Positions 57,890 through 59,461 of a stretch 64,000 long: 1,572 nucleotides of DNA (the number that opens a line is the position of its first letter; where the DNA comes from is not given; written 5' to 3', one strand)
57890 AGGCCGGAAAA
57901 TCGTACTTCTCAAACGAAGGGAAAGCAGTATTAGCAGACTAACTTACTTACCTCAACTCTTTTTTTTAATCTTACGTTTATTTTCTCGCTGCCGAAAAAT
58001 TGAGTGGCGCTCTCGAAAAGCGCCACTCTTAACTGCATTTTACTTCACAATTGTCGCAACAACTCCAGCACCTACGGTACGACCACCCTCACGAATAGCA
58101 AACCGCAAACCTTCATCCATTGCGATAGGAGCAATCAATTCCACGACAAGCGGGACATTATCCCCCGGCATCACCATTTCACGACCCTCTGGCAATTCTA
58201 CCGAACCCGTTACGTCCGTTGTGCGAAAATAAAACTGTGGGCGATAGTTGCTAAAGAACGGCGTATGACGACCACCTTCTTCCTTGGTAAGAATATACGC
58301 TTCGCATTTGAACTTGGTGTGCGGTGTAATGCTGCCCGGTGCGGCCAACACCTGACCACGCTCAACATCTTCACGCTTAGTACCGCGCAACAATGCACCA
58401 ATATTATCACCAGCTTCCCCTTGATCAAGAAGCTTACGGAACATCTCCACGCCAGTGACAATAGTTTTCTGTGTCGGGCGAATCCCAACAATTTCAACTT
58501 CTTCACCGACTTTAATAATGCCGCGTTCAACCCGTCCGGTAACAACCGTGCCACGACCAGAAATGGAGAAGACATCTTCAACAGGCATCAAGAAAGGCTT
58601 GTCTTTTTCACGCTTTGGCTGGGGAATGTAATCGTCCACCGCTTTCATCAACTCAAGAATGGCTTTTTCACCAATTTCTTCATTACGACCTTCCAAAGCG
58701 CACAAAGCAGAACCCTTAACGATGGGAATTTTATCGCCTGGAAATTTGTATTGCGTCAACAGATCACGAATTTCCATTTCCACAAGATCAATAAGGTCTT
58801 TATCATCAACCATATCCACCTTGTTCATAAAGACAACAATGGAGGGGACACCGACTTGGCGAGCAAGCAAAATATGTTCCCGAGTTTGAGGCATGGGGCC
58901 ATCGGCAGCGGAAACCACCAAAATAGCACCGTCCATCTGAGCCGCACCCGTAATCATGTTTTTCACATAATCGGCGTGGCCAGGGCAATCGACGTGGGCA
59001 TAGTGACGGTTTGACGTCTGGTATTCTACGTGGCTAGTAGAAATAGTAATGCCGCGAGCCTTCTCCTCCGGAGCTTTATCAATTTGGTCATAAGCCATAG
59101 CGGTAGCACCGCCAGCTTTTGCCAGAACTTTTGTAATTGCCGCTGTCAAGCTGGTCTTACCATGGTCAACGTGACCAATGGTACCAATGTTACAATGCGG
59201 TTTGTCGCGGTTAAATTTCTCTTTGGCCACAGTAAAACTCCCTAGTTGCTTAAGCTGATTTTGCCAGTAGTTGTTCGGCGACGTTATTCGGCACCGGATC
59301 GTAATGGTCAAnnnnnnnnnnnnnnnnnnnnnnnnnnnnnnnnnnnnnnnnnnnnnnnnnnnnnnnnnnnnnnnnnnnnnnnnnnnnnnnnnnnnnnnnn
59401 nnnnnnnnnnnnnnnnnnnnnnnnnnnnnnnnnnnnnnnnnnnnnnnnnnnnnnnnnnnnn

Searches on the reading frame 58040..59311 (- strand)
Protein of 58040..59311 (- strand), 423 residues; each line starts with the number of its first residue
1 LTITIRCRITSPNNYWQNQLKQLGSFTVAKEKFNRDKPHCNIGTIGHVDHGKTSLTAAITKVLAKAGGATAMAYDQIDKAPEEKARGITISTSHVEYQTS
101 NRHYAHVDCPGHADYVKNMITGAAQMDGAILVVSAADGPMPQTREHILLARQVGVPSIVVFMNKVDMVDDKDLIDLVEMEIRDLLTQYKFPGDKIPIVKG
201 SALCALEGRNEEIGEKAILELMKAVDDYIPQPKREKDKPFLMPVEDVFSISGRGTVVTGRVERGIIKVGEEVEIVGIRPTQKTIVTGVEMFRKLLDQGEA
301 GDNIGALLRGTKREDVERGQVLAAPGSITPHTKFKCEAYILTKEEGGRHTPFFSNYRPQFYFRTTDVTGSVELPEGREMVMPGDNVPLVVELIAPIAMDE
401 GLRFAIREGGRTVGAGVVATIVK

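Call 68: search_protein_families(library=pfam, proteins=[window:58040-59311:-], max_evalue=0.0001)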
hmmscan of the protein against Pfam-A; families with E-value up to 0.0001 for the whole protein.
window:58040-59311:- (423 aa): 3 families
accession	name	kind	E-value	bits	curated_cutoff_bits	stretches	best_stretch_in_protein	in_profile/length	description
PF00009.33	GTP_EFTU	-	6.4e-63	212.2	26.5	1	37-231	1-188/188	Elongation factor Tu GTP binding domain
PF03143.23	GTP_EFTU_D3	-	1.3e-37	128.8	27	1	327-421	1-105/106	Elongation factor Tu C-terminal domain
PF03144.31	GTP_EFTU_D2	-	8.6e-20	71.4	30.3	1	254-323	1-73/73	Elongation factor Tu domain 2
